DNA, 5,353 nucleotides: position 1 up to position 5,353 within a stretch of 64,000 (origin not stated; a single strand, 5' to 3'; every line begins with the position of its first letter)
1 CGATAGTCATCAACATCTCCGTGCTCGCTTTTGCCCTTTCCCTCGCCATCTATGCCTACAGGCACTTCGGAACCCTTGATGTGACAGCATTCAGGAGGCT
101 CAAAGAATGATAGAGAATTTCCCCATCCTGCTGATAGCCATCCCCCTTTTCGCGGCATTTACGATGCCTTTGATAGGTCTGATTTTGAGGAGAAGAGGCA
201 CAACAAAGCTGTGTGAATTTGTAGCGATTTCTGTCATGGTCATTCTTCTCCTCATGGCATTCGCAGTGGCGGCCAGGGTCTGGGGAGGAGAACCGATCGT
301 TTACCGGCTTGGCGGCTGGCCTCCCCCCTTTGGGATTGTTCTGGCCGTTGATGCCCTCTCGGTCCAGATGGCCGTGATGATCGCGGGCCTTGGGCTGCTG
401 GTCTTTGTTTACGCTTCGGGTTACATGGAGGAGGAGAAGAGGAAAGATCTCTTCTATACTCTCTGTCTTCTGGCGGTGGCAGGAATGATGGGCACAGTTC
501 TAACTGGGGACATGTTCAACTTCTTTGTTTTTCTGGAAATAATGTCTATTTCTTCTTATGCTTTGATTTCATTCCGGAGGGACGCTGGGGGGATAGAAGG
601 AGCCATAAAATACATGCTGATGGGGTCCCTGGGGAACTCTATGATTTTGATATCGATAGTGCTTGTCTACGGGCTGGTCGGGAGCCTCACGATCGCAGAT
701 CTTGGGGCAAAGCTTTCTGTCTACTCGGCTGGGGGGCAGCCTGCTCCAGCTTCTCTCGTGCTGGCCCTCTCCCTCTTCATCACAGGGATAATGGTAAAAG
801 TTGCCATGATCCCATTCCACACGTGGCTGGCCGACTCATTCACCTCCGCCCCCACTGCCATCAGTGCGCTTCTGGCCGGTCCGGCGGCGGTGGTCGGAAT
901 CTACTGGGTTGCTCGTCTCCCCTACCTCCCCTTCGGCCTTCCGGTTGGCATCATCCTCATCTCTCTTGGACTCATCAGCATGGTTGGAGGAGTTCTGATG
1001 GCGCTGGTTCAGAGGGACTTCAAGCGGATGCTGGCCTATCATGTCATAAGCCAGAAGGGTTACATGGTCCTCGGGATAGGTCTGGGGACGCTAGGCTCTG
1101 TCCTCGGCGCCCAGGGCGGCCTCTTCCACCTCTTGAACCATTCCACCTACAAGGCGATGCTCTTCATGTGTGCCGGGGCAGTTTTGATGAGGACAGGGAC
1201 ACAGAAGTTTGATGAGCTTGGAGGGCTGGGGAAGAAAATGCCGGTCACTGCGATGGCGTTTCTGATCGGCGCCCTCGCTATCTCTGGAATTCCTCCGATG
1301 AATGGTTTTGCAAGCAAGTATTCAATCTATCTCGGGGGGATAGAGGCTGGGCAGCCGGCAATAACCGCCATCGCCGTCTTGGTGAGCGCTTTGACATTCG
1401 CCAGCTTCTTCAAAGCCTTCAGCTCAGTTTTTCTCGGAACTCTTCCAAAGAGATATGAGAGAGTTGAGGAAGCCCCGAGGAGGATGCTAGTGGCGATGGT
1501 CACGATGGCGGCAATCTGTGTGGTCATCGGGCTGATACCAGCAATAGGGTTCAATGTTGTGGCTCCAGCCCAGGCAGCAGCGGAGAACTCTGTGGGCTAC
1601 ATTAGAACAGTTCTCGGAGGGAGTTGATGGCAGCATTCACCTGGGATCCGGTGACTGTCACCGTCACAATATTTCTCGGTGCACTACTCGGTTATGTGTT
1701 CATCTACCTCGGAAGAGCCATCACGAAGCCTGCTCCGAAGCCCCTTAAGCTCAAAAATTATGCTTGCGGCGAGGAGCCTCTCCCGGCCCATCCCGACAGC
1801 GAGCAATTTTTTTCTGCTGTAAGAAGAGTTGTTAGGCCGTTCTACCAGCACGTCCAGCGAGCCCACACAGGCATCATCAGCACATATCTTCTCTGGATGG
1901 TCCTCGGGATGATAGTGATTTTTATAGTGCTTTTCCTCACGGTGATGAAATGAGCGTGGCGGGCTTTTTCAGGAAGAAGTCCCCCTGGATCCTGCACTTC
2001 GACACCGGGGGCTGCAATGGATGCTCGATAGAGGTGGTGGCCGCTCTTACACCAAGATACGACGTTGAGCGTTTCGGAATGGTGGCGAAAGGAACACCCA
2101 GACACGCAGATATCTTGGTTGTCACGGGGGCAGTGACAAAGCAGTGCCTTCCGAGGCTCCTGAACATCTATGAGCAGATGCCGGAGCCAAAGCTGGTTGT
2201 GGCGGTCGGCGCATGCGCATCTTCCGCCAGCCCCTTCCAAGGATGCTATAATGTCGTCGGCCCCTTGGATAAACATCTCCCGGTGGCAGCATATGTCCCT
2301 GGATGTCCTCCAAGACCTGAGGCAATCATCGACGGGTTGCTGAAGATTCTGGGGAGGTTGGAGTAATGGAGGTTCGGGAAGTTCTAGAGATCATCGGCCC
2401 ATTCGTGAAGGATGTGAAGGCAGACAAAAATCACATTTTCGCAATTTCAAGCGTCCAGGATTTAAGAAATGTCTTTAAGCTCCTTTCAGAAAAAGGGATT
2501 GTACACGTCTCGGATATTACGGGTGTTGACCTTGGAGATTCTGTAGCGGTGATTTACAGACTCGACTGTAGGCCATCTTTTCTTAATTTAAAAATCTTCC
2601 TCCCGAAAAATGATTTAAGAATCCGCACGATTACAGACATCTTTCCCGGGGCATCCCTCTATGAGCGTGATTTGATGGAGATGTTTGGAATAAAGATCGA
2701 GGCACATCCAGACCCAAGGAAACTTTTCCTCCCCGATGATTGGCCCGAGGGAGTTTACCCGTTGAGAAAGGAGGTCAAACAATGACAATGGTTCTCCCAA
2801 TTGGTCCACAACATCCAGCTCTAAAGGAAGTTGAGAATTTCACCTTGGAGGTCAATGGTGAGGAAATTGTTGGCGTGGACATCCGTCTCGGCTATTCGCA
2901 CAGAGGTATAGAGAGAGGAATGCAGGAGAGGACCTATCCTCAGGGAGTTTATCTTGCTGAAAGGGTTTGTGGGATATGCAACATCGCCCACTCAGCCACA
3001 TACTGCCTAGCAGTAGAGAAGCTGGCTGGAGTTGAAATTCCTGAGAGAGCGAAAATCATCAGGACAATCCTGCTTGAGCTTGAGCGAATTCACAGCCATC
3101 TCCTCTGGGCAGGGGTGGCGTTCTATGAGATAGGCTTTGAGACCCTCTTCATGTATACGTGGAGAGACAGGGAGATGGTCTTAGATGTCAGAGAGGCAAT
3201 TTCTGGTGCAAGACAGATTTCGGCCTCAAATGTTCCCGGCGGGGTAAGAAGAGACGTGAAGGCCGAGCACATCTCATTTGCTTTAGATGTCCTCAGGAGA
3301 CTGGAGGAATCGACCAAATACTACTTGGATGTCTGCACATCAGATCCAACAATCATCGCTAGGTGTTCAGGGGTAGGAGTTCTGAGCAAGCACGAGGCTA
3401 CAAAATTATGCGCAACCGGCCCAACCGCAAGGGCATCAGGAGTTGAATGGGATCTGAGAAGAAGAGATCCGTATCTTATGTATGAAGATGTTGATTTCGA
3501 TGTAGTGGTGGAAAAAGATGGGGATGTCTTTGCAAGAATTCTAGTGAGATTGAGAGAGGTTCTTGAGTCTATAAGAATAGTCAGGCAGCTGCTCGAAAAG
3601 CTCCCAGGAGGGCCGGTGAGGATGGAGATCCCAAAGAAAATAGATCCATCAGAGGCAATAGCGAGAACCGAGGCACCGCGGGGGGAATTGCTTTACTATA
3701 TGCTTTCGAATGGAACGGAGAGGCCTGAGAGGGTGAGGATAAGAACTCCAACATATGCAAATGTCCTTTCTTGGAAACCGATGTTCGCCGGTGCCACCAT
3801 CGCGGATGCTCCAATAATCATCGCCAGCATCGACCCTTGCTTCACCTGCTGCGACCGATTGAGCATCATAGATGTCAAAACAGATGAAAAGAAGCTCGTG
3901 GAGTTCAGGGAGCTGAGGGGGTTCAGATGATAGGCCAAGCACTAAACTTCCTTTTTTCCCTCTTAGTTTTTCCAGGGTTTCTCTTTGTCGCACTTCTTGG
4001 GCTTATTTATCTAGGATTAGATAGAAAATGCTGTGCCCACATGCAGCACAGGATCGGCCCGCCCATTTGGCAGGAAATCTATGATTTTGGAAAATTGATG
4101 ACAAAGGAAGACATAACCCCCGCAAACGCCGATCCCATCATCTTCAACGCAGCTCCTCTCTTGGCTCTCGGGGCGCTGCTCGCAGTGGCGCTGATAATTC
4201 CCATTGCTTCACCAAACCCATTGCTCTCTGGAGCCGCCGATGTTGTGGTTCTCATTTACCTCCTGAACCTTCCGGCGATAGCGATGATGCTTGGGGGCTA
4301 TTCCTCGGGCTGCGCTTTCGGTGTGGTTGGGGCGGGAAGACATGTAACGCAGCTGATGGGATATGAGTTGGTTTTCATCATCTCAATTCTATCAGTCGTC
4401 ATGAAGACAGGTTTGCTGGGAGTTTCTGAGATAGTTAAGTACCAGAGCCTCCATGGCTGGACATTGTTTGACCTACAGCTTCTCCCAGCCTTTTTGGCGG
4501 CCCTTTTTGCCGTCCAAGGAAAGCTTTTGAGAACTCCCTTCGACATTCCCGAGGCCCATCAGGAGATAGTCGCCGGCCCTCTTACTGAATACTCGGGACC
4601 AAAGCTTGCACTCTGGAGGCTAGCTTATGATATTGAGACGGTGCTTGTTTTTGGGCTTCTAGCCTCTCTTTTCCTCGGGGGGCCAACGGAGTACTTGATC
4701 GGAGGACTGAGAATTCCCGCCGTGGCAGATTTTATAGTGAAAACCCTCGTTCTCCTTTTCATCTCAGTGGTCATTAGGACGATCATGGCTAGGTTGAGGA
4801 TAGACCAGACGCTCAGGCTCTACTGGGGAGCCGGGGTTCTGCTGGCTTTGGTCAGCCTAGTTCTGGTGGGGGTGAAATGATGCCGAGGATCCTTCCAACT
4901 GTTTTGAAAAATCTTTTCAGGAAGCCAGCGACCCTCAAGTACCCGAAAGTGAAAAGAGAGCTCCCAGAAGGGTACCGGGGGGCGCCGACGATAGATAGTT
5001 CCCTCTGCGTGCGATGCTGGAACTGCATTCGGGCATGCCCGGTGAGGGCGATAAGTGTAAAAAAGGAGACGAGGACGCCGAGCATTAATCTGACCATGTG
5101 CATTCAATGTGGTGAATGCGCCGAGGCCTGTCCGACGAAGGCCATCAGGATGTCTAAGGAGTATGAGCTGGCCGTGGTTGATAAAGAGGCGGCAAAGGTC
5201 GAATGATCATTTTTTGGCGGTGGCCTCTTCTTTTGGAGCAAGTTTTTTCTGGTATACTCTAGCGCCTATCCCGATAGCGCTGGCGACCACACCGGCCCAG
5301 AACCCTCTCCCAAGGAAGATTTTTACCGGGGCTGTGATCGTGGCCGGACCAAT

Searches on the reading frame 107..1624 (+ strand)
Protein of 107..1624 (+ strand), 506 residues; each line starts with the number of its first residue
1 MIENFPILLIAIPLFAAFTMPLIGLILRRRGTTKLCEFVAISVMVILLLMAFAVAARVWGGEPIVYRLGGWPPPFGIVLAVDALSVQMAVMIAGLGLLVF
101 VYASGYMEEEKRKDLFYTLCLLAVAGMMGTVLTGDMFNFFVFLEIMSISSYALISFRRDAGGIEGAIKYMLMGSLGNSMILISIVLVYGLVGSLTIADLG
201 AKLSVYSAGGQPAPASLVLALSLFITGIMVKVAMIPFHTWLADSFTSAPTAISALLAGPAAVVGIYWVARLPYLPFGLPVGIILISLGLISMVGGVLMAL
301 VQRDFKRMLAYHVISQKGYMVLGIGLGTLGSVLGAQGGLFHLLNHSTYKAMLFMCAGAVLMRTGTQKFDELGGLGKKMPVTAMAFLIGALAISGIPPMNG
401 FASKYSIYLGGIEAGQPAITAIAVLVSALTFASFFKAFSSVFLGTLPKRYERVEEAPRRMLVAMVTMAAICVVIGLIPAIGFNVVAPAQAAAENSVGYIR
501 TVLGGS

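Call 8: search_protein_families(library=pfam, proteins=[window:107-1624:+], max_evalue=0.001)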
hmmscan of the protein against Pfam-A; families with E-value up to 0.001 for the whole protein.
window:107-1624:+ (506 aa): 3 families
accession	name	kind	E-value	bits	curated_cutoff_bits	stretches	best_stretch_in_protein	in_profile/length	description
PF00361.26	Proton_antipo_M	-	3.9e-58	197.4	21.5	1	134-430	2-294/294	NADH:quinone oxidoreductase/Mrp antiporter, TM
PF00662.26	Proton_antipo_N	-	6.9e-10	39.1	24.5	1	77-117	11-51/51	NADH-Ubiquinone oxidoreductase (complex I), chain 5 N-terminus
PF10125.14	NADHdeh_related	-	5.1e-07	29.7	27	1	112-247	69-191/218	NADH dehydrogenase I, subunit N related protein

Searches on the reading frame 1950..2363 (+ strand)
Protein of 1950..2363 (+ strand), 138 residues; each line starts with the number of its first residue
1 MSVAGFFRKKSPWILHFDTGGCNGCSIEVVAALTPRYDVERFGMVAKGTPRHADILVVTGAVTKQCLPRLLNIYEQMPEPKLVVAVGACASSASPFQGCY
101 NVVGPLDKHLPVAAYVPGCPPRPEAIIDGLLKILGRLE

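Call 8: search_protein_families(library=pfam, proteins=[window:1950-2363:+], max_evalue=0.001)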
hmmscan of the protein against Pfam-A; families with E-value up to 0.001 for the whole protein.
window:1950-2363:+ (138 aa): 1 family
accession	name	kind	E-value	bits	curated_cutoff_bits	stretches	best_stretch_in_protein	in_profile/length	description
PF01058.29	Oxidored_q6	-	2.4e-31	108.5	27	1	22-132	1-127/128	NADH ubiquinone oxidoreductase, 20 Kd subunit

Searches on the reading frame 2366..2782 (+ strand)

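Call 8: search_protein_families(library=pfam, proteins=[window:2366-2782:+], max_evalue=0.001)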
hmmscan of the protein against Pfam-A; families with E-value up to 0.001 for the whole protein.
window:2366-2782:+ (139 aa): 1 family
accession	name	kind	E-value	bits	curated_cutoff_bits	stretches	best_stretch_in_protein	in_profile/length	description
PF00329.25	Complex1_30kDa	-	1.2e-25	90.9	22.5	1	31-138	6-119/124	Respiratory-chain NADH dehydrogenase, 30 Kd subunit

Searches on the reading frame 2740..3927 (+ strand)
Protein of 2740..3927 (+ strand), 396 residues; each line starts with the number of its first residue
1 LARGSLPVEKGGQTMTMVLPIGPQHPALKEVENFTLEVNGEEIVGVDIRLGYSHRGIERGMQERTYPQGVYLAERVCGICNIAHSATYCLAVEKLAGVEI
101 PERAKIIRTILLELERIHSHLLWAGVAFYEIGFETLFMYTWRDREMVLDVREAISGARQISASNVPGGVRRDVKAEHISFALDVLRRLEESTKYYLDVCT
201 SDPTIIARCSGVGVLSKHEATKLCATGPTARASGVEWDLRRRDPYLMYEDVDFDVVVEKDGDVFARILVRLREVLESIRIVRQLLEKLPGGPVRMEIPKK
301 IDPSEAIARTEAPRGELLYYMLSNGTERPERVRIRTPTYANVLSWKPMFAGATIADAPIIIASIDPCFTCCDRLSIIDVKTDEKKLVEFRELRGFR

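Call 8: search_protein_families(library=pfam, proteins=[window:2740-3927:+], max_evalue=0.001)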
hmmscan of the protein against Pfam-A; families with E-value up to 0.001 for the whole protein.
window:2740-3927:+ (396 aa): 2 families
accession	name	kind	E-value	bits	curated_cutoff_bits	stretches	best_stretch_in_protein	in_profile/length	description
PF00346.24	Complex1_49kDa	-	5.9e-77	258.8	24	2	131-303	2-174/271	Respiratory-chain NADH dehydrogenase, 49 Kd subunit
PF00374.24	NiFeSe_Hases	-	2e-12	47.3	25.8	1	55-123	1-69/508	Nickel-dependent hydrogenase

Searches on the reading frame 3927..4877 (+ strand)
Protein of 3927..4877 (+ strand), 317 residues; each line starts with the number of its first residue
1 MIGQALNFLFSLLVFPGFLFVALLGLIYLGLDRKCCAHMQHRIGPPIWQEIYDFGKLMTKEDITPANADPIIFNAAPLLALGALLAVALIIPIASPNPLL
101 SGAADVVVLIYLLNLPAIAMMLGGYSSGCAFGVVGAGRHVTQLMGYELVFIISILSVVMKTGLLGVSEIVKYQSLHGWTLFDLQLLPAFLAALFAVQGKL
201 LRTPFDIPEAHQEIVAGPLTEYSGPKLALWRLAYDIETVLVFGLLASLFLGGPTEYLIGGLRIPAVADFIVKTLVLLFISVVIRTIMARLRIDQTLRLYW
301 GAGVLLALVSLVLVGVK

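Call 8: search_protein_families(library=pfam, proteins=[window:3927-4877:+], max_evalue=0.001)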
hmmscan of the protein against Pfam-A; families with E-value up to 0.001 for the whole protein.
window:3927-4877:+ (317 aa): 1 family
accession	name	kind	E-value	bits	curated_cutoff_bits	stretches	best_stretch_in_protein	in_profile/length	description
PF00146.26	NADHdh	-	2e-75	254.4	27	1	19-314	8-297/298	NADH dehydrogenase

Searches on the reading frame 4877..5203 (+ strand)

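Call 8: search_protein_families(library=pfam, proteins=[window:4877-5203:+], max_evalue=0.001)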
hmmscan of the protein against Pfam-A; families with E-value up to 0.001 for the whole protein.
window:4877-5203:+ (109 aa): 11 families
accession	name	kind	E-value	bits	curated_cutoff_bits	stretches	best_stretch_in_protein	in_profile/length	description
PF00037.32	Fer4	-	8.5e-17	60.6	21.1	2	69-91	2-24/24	4Fe-4S binding domain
PF14697.11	Fer4_21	-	7.2e-13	48.9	35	2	38-92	2-59/59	4Fe-4S dicluster domain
PF12837.12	Fer4_6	-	5e-12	45.6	25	2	68-90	2-24/24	4Fe-4S binding domain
PF12838.12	Fer4_7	-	1e-11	45.6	27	1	44-89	2-52/52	4Fe-4S dicluster domain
PF13237.11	Fer4_10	-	4e-11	43.1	25.5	1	37-86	2-53/53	4Fe-4S dicluster domain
PF13484.11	Fer4_16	-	7.2e-11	43.1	30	2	75-97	2-23/66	4Fe-4S double cluster binding domain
PF13187.11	Fer4_9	-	7.7e-10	39.1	27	1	44-90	2-52/52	4Fe-4S dicluster domain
PF12797.12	Fer4_2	-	1.6e-07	31.3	24.5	1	68-87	3-22/22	4Fe-4S binding domain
PF12800.12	Fer4_4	-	1.8e-05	25.1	24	0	74-87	3-16/17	4Fe-4S binding domain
PF25160.1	LdpA_Fe-S-bd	-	8.5e-05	22.7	27.6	1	49-93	8-46/49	LdpA Fe-S cluster-binding domain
PF13183.11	Fer4_8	-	9e-05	23.4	27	0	72-87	2-17/68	4Fe-4S dicluster domain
